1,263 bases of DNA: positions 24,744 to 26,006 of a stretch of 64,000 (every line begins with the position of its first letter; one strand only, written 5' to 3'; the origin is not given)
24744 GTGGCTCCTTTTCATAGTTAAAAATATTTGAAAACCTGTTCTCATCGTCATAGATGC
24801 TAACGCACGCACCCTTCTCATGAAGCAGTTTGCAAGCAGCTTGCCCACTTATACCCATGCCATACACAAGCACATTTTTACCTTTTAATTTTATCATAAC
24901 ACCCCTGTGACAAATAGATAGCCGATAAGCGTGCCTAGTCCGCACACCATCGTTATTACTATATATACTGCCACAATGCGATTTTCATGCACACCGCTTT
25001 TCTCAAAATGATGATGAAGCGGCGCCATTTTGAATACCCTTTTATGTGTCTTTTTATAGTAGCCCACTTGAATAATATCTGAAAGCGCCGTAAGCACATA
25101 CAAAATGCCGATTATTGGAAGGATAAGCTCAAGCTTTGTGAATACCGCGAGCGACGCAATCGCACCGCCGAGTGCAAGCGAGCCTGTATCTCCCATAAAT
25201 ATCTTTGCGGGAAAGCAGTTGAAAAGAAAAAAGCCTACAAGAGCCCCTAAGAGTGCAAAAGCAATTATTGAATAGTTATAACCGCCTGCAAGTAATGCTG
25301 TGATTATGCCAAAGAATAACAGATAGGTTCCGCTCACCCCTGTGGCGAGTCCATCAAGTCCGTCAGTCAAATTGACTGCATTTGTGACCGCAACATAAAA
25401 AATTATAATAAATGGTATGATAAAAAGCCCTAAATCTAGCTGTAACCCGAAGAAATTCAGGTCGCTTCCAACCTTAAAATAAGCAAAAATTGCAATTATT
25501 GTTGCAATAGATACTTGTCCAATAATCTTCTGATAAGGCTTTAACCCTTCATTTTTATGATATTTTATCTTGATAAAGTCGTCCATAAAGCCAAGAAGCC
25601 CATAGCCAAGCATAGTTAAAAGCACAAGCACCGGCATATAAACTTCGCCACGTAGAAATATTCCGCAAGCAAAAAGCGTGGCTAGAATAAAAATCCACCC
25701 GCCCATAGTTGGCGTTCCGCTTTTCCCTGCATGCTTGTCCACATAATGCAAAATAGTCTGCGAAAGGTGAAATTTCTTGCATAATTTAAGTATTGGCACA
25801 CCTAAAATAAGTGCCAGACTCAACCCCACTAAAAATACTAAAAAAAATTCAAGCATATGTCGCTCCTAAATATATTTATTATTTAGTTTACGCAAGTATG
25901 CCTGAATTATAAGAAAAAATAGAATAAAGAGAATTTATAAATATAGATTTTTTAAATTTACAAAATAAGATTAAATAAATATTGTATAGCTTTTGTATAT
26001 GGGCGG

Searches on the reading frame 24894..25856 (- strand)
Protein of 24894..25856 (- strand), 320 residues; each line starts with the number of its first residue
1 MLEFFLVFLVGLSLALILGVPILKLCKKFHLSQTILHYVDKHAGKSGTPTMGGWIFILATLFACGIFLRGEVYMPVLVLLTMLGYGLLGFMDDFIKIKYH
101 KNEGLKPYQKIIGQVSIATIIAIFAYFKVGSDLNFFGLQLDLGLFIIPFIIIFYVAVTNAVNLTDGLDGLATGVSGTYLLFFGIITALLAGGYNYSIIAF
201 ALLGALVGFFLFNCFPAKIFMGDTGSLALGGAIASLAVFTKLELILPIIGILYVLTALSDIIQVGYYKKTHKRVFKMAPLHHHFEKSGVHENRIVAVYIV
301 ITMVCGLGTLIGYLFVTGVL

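Call 88: search_protein_families(library=pfam, proteins=[window:24894-25856:-], max_evalue=0.0001)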
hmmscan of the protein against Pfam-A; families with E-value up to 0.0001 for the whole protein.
window:24894-25856:- (320 aa): 1 family
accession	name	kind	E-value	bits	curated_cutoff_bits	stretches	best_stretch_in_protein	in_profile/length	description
PF00953.26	Glycos_transf_4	-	5e-36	124.5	27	1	77-239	3-158/160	Glycosyl transferase family 4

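Call 92: find_homologous_proteins(query=window:24897-25856:-, max_evalue=1e-60)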
Query window:24897-25856:- (320 aa): 2142 proteins with E <= 1e-60 among 8000 candidates; the best 120 are listed.
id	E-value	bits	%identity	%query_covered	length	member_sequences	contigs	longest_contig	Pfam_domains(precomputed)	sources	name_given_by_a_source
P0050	5.3e-199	678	100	100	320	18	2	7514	PF00953.27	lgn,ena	-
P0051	5.4e-174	596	87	100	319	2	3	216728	PF00953.27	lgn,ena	-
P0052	7.0e-174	596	86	100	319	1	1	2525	PF00953.27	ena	-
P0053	7.0e-174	596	87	100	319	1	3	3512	PF00953.27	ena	-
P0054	8.8e-174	596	86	100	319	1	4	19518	PF00953.27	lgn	-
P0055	9.0e-174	596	87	100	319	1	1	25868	PF00953.27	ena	-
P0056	9.1e-174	596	86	100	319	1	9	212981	PF00953.27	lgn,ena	-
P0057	1.0e-173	595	86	100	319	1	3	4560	PF00953.27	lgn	-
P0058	1.2e-173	595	86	100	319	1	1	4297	PF00953.27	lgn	-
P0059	1.3e-173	595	86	100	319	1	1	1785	PF00953.27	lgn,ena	-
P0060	1.3e-173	595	86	100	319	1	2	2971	PF00953.27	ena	-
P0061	1.5e-173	595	86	100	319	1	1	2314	PF00953.27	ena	-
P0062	1.5e-173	595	86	100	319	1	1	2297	PF00953.27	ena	-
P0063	1.6e-173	595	86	100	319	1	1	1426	PF00953.27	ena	-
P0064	1.7e-173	595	86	100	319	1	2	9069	PF00953.27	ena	-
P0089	5.1e-172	590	84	100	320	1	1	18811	PF00953.27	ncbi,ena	-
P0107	1.5e-161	555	78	100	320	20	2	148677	PF00953.27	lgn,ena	-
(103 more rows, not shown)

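Call 93: find_encoding_contigs(protein=P0051, flank=2500, max_places=2)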
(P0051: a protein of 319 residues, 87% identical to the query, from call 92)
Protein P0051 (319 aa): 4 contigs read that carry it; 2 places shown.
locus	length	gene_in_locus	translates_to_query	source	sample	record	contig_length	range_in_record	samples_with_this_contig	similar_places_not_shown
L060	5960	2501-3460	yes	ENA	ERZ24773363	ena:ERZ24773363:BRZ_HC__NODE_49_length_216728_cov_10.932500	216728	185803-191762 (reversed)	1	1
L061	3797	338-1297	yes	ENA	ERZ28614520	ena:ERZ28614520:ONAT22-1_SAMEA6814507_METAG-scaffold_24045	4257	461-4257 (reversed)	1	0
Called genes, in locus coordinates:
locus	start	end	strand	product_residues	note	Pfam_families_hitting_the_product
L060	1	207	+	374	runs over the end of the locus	PF01820:Dala_Dala_lig_N, PF02655:ATP-grasp_3 (weak), PF02786:CPSase_L_D2 (weak), PF08443:RimK, PF02222:ATP-grasp, PF07478:Dala_Dala_lig_C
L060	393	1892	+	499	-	PF08245:Mur_ligase_M, PF02875:Mur_ligase_C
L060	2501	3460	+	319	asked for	PF00953:Glycos_transf_4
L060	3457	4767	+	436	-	PF21799:MurD-like_N (faint), PF08245:Mur_ligase_M, PF02875:Mur_ligase_C (weak)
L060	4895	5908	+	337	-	PF01098:FTSW_RODA_SPOVE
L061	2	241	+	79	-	?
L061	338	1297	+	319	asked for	PF00953:Glycos_transf_4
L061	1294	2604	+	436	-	PF21799:MurD-like_N (faint), PF08245:Mur_ligase_M, PF02875:Mur_ligase_C (weak)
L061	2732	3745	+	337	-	PF01098:FTSW_RODA_SPOVE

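Call 94: find_encoding_contigs(protein=P0107, flank=2500, max_places=2)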
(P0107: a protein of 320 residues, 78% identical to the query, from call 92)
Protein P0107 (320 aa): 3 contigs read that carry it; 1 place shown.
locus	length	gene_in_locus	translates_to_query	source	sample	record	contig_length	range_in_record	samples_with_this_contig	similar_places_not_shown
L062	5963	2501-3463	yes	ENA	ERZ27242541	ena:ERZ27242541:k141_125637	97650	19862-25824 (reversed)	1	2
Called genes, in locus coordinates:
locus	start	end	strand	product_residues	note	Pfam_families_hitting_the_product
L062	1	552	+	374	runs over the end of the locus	PF01820:Dala_Dala_lig_N, PF02222:ATP-grasp, PF02655:ATP-grasp_3 (weak), PF02786:CPSase_L_D2, PF07478:Dala_Dala_lig_C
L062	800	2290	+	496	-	PF01225:Mur_ligase, PF08245:Mur_ligase_M, PF02875:Mur_ligase_C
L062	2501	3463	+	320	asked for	PF00953:Glycos_transf_4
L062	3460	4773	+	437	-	PF21799:MurD-like_N (faint), PF08245:Mur_ligase_M, PF02875:Mur_ligase_C (weak)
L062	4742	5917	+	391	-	PF01098:FTSW_RODA_SPOVE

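Call 95: find_encoding_contigs(protein=P0089, flank=2500, max_places=2)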
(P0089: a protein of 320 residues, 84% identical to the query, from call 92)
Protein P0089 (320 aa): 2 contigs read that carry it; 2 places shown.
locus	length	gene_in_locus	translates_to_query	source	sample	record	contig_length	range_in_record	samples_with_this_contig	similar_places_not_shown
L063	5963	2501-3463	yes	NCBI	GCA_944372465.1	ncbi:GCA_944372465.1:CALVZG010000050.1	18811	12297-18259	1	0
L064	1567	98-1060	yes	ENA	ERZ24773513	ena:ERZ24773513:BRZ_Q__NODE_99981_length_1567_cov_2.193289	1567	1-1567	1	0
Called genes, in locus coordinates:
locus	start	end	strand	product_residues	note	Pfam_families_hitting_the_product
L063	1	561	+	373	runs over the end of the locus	PF01820:Dala_Dala_lig_N, PF02222:ATP-grasp, PF02786:CPSase_L_D2, PF07478:Dala_Dala_lig_C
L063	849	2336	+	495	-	PF01225:Mur_ligase, PF08245:Mur_ligase_M, PF02875:Mur_ligase_C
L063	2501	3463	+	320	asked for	PF00953:Glycos_transf_4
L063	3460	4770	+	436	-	PF21799:MurD-like_N (faint), PF08245:Mur_ligase_M, PF02875:Mur_ligase_C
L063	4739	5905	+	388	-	PF01098:FTSW_RODA_SPOVE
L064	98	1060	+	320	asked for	PF00953:Glycos_transf_4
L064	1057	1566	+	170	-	?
